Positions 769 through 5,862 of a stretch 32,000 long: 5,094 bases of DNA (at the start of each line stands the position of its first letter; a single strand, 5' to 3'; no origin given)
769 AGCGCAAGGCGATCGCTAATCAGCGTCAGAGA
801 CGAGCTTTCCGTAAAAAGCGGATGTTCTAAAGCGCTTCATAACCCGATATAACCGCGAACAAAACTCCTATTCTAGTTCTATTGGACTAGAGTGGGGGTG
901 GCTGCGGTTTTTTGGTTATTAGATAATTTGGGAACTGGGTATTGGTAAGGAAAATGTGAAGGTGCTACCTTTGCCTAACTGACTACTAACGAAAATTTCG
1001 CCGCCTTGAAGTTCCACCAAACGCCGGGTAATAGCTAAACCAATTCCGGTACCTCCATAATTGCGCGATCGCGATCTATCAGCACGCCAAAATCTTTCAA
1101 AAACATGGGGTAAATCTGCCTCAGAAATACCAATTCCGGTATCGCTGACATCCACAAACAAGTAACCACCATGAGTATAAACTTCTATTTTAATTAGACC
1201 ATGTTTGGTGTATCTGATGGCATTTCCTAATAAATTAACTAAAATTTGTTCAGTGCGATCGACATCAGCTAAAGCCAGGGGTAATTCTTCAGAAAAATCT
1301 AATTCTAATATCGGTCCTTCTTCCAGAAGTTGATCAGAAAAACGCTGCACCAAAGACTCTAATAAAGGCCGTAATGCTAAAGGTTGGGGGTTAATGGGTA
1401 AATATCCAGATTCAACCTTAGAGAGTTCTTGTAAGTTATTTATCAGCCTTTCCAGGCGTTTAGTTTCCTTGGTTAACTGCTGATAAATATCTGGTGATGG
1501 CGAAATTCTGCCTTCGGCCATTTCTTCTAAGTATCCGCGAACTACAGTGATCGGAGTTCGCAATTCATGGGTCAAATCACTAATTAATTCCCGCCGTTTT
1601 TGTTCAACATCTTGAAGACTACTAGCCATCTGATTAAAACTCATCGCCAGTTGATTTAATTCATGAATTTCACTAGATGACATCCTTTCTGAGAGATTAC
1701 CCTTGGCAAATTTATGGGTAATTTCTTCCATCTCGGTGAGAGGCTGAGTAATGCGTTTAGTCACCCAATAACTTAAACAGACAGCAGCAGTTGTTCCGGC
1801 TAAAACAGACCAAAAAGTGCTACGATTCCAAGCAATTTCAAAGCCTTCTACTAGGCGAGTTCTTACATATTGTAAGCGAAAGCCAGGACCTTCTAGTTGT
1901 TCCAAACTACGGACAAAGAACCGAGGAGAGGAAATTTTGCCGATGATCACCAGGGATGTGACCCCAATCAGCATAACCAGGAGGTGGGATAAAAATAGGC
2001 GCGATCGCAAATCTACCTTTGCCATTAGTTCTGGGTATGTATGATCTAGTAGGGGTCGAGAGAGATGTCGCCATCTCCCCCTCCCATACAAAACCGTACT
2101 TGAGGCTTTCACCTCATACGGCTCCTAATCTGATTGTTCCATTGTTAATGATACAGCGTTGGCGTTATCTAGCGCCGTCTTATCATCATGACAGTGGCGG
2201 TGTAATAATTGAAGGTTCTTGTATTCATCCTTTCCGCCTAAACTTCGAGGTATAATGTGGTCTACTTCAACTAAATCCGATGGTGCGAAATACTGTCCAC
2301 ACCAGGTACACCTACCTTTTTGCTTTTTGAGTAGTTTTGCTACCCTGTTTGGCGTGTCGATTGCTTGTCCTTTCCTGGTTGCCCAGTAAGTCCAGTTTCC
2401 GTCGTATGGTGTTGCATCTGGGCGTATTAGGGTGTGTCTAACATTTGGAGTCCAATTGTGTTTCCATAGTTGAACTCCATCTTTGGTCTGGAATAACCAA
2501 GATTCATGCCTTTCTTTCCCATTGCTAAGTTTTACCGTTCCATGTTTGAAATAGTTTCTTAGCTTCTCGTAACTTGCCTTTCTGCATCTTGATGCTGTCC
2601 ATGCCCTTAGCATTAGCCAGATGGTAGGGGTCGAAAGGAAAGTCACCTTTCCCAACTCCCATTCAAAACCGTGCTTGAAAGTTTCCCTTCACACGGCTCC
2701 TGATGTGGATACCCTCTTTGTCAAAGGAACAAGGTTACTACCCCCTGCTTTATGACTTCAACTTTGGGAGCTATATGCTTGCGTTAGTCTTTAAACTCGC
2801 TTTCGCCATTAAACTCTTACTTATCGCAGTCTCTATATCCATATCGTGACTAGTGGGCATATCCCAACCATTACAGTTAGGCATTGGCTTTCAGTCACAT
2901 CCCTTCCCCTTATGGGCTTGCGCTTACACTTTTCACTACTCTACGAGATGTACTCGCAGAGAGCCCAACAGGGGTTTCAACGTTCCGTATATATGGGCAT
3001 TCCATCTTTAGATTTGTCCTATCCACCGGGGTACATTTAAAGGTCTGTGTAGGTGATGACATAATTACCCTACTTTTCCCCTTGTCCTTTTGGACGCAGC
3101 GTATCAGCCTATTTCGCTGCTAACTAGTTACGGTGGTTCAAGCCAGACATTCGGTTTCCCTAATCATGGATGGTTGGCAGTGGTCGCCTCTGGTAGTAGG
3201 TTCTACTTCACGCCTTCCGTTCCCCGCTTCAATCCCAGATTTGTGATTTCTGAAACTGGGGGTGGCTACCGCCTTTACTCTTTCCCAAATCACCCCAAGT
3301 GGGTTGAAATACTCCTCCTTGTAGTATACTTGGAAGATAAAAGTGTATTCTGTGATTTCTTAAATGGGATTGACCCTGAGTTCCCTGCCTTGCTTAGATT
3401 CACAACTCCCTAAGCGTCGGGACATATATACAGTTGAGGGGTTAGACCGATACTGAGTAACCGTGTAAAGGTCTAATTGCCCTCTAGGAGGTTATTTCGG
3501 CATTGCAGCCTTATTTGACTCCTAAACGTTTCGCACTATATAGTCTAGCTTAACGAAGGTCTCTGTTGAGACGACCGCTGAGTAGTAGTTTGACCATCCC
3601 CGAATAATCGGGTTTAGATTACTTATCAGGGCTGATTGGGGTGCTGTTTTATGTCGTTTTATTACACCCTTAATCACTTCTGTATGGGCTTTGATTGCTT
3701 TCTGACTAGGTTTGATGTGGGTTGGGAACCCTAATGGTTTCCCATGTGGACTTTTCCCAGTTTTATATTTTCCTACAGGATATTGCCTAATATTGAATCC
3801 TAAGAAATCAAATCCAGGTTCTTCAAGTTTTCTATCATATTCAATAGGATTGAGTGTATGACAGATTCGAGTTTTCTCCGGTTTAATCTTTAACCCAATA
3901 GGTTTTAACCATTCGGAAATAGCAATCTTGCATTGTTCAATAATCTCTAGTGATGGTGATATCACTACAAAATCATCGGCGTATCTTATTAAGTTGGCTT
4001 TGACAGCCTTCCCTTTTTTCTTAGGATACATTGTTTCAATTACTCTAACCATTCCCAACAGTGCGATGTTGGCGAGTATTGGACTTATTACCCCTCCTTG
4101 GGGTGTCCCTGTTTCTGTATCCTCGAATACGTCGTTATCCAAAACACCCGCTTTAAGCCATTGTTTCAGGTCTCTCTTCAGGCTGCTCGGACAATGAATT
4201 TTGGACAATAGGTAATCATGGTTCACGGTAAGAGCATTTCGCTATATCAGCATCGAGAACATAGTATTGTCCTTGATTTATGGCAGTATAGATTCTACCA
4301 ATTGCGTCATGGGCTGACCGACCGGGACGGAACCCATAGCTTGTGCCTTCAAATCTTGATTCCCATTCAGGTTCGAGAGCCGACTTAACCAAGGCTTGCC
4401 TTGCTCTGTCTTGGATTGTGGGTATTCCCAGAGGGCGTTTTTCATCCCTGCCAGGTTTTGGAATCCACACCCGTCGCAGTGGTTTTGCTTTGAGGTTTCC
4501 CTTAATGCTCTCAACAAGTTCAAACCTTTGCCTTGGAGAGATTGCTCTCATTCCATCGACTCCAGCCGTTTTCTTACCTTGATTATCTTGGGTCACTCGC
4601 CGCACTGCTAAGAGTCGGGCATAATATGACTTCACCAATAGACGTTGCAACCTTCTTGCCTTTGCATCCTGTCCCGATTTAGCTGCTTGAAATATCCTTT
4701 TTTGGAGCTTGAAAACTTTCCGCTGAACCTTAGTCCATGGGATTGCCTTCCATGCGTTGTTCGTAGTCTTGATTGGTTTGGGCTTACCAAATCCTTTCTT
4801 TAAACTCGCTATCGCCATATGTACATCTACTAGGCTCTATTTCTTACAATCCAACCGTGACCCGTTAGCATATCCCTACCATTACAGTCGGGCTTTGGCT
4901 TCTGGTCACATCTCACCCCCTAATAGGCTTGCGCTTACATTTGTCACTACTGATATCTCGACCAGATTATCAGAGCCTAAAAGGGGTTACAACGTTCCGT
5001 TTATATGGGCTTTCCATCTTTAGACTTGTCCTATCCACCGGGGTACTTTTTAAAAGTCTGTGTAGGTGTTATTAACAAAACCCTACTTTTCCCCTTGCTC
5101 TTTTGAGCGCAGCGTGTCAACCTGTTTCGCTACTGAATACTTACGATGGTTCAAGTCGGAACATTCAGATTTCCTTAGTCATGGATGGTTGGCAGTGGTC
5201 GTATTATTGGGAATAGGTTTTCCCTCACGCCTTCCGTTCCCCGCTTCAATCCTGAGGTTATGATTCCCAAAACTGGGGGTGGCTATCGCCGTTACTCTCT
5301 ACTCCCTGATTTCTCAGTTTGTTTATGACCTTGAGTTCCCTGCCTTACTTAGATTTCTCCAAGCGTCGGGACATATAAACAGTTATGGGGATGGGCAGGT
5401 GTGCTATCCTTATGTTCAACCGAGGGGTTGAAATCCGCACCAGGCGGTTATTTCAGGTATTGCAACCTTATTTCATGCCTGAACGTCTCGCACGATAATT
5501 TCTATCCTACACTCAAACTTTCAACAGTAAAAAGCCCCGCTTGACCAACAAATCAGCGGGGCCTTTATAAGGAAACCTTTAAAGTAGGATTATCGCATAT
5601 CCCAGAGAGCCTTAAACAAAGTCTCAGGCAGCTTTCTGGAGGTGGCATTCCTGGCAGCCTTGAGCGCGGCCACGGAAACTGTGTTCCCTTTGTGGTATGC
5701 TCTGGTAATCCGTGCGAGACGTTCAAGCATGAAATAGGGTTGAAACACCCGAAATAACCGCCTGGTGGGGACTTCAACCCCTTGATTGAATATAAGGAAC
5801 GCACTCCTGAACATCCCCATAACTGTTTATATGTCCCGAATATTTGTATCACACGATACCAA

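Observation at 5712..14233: Four-deep stack of group II introns inserted into one another (B>C>D>E, plus F in C), all on the plus strand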

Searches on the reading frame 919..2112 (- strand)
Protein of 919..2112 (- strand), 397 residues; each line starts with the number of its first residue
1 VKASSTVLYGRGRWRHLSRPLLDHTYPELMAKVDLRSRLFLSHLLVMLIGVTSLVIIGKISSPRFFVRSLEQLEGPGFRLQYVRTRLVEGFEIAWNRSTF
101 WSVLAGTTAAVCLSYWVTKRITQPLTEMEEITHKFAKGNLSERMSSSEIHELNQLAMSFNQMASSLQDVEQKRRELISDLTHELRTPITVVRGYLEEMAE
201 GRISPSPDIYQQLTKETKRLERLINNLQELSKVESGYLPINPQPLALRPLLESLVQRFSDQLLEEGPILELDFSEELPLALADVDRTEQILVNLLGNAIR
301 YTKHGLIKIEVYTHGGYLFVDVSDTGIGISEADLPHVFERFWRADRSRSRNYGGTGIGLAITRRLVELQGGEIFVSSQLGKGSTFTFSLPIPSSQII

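Call 35: search_protein_families(library=pfam, proteins=[window:919-2046:-], max_evalue=0.001)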
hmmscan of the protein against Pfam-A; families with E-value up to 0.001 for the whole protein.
window:919-2046:- (375 aa): 4 families
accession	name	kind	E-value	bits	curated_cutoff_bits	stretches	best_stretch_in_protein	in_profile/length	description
PF02518.31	HATPase_c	-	1.9e-30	106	26.4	1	261-370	2-110/111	Histidine kinase-, DNA gyrase B-, and HSP90-like ATPase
PF00512.31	HisKA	-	7.6e-15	55.2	26.9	1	151-214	2-66/66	His Kinase A (phospho-acceptor) domain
PF00672.30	HAMP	-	3.5e-12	46.9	25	1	94-146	1-53/53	HAMP domain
PF18947.5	HAMP_2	-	3.2e-05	24.2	24.3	0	98-144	19-65/67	HAMP domain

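Call 36: find_encoding_contigs(protein=window:919-2025:-, flank=10000, max_places=10)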
Protein window:919-2025:- (368 aa): no gene with exactly this product is on record in the collection.

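Call 37: find_encoding_contigs(protein=window:919-2112:-, flank=10000, max_places=10)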
Protein window:919-2112:- (397 aa): no gene with exactly this product is on record in the collection.

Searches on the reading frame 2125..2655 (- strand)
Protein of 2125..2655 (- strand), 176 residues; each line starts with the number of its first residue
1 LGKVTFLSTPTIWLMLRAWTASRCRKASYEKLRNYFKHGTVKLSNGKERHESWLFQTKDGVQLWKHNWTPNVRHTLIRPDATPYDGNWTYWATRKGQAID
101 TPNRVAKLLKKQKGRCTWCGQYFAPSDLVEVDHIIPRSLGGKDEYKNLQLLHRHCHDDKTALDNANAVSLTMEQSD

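Call 35: search_protein_families(library=pfam, proteins=[window:2125-2655:-], max_evalue=0.001)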
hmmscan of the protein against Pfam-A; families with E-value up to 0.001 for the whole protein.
window:2125-2655:- (176 aa): 3 families
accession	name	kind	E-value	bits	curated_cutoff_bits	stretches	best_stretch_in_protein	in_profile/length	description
PF01844.29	HNH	-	1.2e-14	54.6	21.4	1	116-161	1-46/47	HNH endonuclease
PF14279.12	HNH_5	-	9.3e-10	38.7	27.5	1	116-160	1-44/56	HNH endonuclease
PF13395.12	HNH_4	-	3.9e-05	23.9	22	1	116-159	1-48/54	HNH endonuclease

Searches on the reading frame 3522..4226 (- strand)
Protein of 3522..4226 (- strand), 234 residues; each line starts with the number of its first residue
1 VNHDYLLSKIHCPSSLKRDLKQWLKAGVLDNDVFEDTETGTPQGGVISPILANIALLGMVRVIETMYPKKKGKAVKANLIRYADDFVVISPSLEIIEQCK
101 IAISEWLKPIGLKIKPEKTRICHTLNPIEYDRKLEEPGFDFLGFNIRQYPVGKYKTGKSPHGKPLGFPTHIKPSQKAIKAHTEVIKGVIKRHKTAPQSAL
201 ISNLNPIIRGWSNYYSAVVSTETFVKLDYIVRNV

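Call 35: search_protein_families(library=pfam, proteins=[window:3522-4226:-], max_evalue=0.001)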
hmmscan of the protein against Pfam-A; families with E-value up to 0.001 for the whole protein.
window:3522-4226:- (234 aa): 3 families
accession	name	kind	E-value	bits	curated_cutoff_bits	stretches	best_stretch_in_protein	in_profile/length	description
PF00078.32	RVT_1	-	8.1e-21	75.1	29.6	1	9-146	93-205/205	Reverse transcriptase (RNA-dependent DNA polymerase)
PF08388.16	GIIM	-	2.8e-14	53.3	23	1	178-232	1-56/80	Group II intron, maturase-specific domain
PF01348.27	Intron_maturas2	-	0.00075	19.9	20.8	0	192-232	38-79/140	Type II intron maturase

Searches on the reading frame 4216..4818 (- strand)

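Call 35: search_protein_families(library=pfam, proteins=[window:4216-4818:-], max_evalue=0.001)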
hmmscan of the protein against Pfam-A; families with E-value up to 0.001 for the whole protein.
window:4216-4818:- (200 aa): 2 families
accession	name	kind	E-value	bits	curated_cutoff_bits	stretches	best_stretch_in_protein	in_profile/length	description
PF13655.11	RVT_N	-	1.5e-34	118.5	28.1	1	23-104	1-82/83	N-terminal domain of reverse transcriptase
PF00078.32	RVT_1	-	3.3e-10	40.4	29.6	1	119-195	1-78/205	Reverse transcriptase (RNA-dependent DNA polymerase)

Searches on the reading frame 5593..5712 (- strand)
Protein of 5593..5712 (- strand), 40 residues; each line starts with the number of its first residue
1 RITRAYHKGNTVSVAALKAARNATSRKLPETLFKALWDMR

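Call 40: find_homologous_proteins(query=window:5593-5712:-, max_evalue=0.01)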
Query seq(40 aa) (40 aa): 2 proteins with E <= 0.01 among 2 candidates.
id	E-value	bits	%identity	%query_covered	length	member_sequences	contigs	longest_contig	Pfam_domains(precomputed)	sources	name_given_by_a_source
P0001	9.2e-18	78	100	100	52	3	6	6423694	-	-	-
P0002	8.0e-14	66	90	100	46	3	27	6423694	-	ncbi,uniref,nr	ncbi:MAG: hypothetical protein P5694_21925 [Limnospira sp. PMC 1286.21]|uniref:Uncharacterized prote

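Call 41: find_encoding_contigs(protein=P0002, flank=6000, max_places=4)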
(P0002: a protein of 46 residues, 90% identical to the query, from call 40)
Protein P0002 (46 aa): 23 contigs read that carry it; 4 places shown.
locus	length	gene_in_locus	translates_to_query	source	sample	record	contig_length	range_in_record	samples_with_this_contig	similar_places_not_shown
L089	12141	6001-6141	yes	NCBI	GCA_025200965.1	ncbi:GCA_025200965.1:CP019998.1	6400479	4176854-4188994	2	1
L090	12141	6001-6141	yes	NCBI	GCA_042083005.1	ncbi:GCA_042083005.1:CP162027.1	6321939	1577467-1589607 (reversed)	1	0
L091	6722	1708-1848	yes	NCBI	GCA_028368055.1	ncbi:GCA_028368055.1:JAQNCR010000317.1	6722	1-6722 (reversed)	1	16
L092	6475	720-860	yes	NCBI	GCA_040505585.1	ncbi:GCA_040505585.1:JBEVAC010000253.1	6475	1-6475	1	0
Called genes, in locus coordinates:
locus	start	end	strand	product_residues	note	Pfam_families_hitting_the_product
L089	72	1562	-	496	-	PF13655:RVT_N, PF00078:RVT_1, PF08388:GIIM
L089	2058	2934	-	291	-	PF01710:HTH_Tnp_IS630, PF13384:HTH_23 (faint), PF13358:DDE_3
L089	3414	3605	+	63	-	-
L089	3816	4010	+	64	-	-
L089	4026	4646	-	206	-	PF13358:DDE_3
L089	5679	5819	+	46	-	-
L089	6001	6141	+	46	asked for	-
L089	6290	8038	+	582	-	PF00926:DHBP_synthase, PF00925:GTP_cyclohydro2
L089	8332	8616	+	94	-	PF01241:PSI_PSAK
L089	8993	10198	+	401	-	PF02163:Peptidase_M50, PF00571:CBS (faint)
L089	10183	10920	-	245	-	PF21948:LplA-B_cat, PF03099:BPL_LplA_LipB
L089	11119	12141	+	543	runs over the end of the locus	PF12323:HTH_OrfB_IS605 (weak), PF07282:Cas12f1-like_TNB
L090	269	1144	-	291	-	PF01710:HTH_Tnp_IS630, PF13384:HTH_23 (faint), PF13358:DDE_3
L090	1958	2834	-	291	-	PF01710:HTH_Tnp_IS630, PF13384:HTH_23 (faint), PF13358:DDE_3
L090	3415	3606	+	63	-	-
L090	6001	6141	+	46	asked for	-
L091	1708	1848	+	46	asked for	-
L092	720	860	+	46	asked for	-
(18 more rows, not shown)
